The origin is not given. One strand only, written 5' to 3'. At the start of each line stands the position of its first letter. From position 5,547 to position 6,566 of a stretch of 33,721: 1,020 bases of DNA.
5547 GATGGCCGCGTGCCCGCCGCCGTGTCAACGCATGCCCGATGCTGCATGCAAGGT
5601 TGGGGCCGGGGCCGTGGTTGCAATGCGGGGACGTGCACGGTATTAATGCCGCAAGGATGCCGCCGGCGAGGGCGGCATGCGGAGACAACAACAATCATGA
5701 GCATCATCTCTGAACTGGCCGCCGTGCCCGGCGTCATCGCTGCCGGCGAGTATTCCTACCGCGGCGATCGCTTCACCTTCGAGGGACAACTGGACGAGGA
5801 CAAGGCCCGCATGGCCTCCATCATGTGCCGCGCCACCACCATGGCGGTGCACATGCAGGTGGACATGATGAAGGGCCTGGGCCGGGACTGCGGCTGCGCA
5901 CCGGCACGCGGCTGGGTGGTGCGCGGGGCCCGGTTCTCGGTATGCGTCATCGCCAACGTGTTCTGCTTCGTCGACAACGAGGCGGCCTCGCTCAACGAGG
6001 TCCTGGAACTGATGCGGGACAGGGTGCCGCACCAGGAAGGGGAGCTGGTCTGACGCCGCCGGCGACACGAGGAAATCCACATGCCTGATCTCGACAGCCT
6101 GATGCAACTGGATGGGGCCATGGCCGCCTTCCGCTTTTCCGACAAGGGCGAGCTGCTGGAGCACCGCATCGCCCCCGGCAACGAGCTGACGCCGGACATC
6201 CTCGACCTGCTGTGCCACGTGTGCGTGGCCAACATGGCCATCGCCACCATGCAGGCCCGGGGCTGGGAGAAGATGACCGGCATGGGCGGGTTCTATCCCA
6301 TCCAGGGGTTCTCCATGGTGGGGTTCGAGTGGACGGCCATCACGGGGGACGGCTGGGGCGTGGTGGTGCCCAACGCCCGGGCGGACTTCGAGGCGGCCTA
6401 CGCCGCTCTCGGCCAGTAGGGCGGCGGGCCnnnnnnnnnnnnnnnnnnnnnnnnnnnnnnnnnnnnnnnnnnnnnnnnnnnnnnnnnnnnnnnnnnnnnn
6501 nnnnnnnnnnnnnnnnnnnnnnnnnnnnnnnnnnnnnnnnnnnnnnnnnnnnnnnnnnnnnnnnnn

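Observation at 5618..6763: Orphan operon of three tandem Cys-containing DUF2173/Roadblock-like paralogs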

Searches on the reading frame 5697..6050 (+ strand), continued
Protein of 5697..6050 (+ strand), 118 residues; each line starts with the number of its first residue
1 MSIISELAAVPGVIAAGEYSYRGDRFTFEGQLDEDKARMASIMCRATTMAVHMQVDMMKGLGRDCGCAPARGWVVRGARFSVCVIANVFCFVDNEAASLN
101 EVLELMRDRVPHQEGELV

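Call 92: find_encoding_contigs(protein=P0278, flank=7000, max_places=2)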
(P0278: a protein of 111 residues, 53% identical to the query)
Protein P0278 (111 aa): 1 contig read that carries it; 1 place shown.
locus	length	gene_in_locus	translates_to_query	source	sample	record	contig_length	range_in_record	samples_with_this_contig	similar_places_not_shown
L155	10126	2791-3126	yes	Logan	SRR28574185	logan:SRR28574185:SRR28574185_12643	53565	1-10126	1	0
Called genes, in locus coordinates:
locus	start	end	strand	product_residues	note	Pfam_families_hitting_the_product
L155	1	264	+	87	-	?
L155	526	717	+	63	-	-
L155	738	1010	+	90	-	PF00023:Ank (weak), PF12796:Ank_2, PF13606:Ank_3 (faint), PF13637:Ank_4, PF13857:Ank_5, PF00023:Ank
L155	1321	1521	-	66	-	PF06157:DUF973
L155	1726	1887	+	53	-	-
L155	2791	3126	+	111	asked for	PF09941:DUF2173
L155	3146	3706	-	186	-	-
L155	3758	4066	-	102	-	PF16239:DUF4898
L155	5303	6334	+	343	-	PF04055:Radical_SAM, PF13353:Fer4_12 (faint), PF11946:DUF3463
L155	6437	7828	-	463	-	PF00682:HMGL-like, PF22617:HCS_D2, PF22482:AsnC_trans_reg_3 (faint), PF01037:AsnC_trans_reg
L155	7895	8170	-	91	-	PF18249:Ca_bind_SSO6904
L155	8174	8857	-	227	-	PF00696:AA_kinase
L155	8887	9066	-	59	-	PF11520:Cren7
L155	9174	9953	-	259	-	PF00106:adh_short, PF08659:KR (weak), PF13561:adh_short_C2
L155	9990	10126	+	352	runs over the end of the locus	PF00534:Glycos_transf_1, PF13692:Glyco_trans_1_4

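Call 95: list_cluster_members(proteins=[P0278, P0272, P0277, P0281, P0280, P0285, P0279, P0271, P0312, P0299])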
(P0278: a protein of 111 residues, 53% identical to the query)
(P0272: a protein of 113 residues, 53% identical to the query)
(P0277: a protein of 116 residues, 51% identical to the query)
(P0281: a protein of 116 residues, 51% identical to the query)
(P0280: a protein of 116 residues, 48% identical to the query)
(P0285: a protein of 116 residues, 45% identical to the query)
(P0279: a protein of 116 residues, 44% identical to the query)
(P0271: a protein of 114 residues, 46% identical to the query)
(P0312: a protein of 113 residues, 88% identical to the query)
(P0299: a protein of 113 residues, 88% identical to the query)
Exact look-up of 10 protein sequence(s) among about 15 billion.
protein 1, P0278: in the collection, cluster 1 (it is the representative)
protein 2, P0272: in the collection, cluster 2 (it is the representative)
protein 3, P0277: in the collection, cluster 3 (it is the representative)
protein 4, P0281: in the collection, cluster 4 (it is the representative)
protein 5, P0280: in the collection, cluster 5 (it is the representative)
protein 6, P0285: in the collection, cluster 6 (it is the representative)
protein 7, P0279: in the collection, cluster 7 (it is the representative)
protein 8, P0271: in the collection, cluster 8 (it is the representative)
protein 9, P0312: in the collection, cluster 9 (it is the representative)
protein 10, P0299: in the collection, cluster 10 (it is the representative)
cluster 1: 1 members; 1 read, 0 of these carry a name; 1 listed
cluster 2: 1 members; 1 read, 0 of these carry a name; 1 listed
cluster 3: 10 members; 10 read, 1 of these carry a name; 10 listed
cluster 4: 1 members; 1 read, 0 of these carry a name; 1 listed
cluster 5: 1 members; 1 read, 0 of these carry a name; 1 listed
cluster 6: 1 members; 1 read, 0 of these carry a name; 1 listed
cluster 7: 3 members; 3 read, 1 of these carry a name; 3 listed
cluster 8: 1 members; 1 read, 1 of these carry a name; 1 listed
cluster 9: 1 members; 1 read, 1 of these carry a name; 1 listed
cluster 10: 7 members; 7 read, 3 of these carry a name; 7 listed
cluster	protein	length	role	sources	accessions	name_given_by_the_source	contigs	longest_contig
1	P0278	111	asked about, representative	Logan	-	-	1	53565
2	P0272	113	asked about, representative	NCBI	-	-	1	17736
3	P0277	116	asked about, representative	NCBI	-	-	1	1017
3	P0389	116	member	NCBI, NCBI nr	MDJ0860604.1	MAG: DUF2173 family protein [Gammaproteobacteria bacterium] | DUF2173 family protein [Gammaproteobacteria bacterium]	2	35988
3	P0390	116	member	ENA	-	-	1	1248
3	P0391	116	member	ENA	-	-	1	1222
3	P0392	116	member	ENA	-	-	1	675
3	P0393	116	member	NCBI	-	-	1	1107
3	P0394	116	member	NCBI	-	-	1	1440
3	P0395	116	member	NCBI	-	-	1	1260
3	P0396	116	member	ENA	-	-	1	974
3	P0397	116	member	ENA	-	-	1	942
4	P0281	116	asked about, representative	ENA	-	-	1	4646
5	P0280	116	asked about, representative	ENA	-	-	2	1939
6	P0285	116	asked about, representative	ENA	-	-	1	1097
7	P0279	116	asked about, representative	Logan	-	-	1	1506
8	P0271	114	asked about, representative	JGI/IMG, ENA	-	roadblock/LC7 domain-containing protein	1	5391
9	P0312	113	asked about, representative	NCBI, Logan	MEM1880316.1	MAG: DUF2173 family protein [Desulfurococcaceae archaeon]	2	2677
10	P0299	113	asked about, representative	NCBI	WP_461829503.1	DUF2173 family protein [Aquifex sp.]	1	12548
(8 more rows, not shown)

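Call 97: search_solved_structures(query=A3, max_evalue=10, show_alignments=1)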
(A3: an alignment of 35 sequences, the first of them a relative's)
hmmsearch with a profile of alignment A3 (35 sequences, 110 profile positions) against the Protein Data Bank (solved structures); distinct sequences matched with E-value up to 10: 4.
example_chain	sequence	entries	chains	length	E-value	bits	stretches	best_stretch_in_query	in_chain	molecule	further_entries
9h2q_B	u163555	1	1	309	0.49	13.8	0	10-31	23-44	Autophagy-related protein 16-1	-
1t3j_A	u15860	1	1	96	0.61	13.5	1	31-63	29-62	mitofusin 1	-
6j9m_A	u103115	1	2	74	1.3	12.4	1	3-26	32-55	CRISPR-associated endonuclease Cas9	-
4qo1_A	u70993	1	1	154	3.2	11.2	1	45-85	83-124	Nb139 Nanobody against the DNA-binding domain of p53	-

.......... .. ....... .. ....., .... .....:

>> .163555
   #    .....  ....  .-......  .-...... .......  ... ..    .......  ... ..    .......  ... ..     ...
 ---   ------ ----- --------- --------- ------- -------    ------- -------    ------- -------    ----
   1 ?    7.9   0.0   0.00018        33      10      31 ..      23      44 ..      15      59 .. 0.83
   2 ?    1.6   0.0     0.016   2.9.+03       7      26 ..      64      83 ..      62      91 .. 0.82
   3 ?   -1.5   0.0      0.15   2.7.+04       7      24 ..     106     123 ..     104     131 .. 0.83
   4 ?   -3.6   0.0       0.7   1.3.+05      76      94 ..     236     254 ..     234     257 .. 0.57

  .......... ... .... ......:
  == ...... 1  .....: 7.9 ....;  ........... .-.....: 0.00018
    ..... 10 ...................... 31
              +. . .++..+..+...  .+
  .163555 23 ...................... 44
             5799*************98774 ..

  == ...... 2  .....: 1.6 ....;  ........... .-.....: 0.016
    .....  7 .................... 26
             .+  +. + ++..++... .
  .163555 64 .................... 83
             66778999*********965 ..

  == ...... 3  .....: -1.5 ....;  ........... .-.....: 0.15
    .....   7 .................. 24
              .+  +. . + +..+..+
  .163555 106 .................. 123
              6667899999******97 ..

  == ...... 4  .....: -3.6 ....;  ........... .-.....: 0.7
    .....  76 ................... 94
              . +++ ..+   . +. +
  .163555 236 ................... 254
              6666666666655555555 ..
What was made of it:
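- On Pfam PF03259 (Robl_LC7), sequence level: A DUF2173 profile finds no solved Roadblock protein by sequence (call 97).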

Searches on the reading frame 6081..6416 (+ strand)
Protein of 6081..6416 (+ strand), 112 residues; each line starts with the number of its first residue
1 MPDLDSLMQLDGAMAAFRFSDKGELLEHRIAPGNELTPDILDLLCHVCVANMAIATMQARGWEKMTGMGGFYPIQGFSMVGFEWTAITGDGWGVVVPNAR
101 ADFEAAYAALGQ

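Call 7: search_protein_families(library=pfam, proteins=[window:6081-6416:+], max_evalue=1)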
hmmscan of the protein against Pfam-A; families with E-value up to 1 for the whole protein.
window:6081-6416:+ (112 aa): 2 families
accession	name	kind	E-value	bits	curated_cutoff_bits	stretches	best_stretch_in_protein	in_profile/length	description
PF09941.14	DUF2173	-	2.3e-32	111.9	26.1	1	4-111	2-105/106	Uncharacterized conserved protein (DUF2173)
PF03484.21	B5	-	0.13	12.9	28.6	1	78-104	26-52/67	tRNA synthetase B5 domain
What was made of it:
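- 6081..6419 (+): P2, DUF2173 paralog 2 (112 aa), the diverged 'A-like' subunit. PF09941, E 2.3e-32 (call 7).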

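Call 8: search_protein_families(library=ncbifam, proteins=[window:6081-6416:+], max_evalue=1)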
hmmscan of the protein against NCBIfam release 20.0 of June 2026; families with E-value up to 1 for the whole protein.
window:6081-6416:+ (112 aa): 0 families

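Call 87: search_protein_families(library=padloc, proteins=[window:6081-6416:+], max_evalue=0.01)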
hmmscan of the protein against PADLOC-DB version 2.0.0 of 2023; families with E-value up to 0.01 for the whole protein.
window:6081-6416:+ (112 aa): 0 families
